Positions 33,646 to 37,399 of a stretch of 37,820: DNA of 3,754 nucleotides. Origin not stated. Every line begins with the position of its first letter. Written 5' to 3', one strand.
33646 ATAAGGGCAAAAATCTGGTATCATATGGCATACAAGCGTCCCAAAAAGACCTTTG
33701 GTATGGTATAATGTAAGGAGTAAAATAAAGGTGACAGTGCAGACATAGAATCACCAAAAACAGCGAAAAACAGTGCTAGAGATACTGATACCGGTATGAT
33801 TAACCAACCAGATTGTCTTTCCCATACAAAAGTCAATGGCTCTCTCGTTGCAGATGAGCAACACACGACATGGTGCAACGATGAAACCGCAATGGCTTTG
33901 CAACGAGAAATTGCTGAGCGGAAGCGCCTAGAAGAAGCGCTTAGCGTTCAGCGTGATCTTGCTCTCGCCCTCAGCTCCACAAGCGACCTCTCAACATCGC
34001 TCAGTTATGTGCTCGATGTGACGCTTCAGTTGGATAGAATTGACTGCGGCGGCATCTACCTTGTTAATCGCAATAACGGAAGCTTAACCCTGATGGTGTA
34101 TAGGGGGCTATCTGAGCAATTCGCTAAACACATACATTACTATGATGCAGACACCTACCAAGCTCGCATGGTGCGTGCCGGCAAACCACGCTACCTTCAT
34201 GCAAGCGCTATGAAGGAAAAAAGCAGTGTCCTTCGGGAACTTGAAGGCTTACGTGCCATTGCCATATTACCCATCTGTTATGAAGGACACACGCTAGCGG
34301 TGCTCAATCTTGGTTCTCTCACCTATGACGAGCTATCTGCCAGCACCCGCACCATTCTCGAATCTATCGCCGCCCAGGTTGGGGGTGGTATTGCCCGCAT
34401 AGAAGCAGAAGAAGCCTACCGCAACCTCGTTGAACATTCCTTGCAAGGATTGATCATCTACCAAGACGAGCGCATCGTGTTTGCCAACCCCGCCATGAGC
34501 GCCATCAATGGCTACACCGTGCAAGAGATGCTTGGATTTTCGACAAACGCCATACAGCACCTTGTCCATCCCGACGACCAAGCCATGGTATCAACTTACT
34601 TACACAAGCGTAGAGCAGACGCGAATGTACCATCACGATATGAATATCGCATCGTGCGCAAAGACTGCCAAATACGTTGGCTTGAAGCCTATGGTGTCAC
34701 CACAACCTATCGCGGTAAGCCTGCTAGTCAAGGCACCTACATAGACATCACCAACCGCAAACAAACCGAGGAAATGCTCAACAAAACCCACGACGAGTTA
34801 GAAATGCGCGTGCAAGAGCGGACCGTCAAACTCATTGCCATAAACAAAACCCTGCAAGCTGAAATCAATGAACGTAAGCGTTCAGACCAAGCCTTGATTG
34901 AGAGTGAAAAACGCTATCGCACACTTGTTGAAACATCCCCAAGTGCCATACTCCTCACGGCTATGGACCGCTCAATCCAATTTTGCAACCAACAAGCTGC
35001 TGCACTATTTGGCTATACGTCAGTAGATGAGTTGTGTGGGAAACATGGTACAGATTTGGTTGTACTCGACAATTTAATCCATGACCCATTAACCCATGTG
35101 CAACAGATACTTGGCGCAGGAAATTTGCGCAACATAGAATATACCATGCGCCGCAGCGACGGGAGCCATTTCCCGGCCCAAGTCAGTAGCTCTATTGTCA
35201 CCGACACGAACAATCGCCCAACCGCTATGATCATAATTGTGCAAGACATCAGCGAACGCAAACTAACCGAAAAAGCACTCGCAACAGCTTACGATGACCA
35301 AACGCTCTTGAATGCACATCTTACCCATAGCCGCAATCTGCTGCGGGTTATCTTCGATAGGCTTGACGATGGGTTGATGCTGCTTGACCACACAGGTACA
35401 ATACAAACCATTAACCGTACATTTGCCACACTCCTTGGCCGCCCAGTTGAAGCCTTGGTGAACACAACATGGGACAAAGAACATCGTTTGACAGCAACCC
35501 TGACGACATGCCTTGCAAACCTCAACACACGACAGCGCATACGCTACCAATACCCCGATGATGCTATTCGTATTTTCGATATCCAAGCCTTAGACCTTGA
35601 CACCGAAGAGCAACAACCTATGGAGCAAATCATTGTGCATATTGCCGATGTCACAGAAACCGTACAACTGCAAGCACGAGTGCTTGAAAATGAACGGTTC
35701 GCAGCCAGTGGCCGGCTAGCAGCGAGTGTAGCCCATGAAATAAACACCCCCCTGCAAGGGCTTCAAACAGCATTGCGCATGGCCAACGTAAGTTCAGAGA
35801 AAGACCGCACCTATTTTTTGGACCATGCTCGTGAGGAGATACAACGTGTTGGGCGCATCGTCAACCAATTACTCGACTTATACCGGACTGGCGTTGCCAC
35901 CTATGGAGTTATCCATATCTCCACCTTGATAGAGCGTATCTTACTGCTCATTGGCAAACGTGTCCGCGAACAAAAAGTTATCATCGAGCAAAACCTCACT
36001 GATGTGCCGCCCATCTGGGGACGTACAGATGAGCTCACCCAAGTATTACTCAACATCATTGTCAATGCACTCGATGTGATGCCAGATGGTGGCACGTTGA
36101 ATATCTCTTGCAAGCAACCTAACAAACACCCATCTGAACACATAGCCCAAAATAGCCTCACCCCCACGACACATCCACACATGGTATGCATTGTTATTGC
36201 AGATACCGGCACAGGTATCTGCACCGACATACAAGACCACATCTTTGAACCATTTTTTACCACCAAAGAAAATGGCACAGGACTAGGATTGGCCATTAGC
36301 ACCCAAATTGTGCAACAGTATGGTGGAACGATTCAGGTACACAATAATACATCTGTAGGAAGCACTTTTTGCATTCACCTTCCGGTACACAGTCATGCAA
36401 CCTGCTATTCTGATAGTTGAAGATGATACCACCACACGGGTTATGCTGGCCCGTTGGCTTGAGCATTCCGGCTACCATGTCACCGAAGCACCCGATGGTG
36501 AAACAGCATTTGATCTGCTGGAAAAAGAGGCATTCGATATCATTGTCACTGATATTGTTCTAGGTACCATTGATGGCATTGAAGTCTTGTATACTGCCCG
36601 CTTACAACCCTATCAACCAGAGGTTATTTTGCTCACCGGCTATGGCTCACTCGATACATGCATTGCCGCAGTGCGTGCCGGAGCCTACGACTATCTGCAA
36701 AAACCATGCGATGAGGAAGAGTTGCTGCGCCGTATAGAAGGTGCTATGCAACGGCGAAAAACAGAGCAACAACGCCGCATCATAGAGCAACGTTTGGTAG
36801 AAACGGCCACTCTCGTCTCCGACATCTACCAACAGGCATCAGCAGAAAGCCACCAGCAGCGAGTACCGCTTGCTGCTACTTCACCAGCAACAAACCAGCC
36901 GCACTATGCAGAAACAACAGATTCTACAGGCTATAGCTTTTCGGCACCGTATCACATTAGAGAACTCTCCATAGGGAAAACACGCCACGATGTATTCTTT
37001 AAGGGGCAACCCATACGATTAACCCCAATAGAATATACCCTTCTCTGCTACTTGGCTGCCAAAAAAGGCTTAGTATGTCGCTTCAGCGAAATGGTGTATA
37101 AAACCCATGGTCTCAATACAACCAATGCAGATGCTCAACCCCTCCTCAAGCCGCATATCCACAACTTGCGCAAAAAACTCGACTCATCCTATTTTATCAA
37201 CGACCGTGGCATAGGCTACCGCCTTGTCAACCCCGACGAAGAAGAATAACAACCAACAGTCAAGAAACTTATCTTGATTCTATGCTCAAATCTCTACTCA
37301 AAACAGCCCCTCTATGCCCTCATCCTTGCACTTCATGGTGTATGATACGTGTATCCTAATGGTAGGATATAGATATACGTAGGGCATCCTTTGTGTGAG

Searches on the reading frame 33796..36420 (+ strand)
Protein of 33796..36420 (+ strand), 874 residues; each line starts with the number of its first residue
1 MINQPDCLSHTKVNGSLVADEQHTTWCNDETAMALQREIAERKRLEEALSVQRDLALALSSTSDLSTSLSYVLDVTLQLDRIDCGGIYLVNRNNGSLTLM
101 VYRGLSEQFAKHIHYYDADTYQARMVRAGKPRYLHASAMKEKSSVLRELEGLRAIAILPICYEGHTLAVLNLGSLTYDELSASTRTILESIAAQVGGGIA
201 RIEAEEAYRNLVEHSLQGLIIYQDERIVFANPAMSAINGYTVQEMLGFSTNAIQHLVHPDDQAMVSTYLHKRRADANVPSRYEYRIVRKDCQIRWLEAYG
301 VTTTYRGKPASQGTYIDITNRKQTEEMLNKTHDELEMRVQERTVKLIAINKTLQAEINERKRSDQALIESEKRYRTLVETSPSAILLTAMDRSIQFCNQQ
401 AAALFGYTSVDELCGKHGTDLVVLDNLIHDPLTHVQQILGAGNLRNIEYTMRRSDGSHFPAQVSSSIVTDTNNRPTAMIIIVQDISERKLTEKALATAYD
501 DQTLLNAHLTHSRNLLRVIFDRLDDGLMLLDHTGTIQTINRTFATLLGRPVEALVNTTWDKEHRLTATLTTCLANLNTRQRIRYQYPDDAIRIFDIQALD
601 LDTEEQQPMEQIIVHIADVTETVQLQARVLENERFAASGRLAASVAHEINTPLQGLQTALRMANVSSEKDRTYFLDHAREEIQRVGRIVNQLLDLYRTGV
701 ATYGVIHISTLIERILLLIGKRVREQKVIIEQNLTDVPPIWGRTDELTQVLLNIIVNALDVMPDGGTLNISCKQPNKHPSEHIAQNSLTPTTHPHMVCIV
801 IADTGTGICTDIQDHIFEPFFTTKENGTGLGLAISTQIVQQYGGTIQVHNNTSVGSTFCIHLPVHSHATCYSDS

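Call 38: search_protein_families(library=pfam, proteins=[window:33796-36420:+], max_evalue=0.001)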
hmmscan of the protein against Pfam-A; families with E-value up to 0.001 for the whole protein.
window:33796-36420:+ (874 aa): 10 families
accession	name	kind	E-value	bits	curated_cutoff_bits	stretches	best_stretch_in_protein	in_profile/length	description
PF13426.13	PAS_9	-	4.4e-26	91.6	27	2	382-487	1-103/103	PAS domain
PF00989.32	PAS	-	2e-25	89.4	22.6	3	373-485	2-113/113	PAS fold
PF13188.13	PAS_8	-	2.4e-23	81.6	21.8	3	373-425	2-51/65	PAS domain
PF08447.18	PAS_3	-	1.6e-22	80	25.6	2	227-309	1-82/89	PAS fold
PF02518.31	HATPase_c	-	2.4e-21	76.7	26.4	1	744-864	3-109/111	Histidine kinase-, DNA gyrase B-, and HSP90-like ATPase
PF08448.16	PAS_4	-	2.9e-18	66.5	23.1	2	520-623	1-109/110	PAS fold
PF00512.31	HisKA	-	6e-12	45.9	26.9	1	639-697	3-62/66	His Kinase A (phospho-acceptor) domain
PF13185.12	GAF_2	-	1.5e-11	45.1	28.6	1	63-197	2-133/136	GAF domain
PF24820.1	Diguanyl_cycl_sensor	-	5.3e-08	33.2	28.1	0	522-560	4-42/109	Diguanylate cyclase-like sensor domain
PF01590.32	GAF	-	4e-05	24.6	22.4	1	81-196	18-130/133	GAF domain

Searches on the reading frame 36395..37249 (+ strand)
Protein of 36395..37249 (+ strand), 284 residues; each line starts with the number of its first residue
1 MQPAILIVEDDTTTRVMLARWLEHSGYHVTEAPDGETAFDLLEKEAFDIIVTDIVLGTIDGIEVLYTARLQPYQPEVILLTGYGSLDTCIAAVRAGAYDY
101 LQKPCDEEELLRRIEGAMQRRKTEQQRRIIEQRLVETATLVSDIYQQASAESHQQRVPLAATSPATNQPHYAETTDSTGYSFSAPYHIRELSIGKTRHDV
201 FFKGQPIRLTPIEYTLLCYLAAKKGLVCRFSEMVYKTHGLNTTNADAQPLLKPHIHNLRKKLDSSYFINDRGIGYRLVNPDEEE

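Call 38: search_protein_families(library=pfam, proteins=[window:36395-37249:+], max_evalue=0.001)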
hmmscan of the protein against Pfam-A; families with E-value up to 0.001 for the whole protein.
window:36395-37249:+ (284 aa): 2 families
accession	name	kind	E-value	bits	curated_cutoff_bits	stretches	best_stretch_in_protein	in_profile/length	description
PF00072.30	Response_reg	-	4.5e-28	98.1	30.2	1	5-114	1-110/111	Response regulator receiver domain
PF00486.34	Trans_reg_C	-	1.7e-10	41.2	26.2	1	204-277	1-77/77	Transcriptional regulatory protein, C terminal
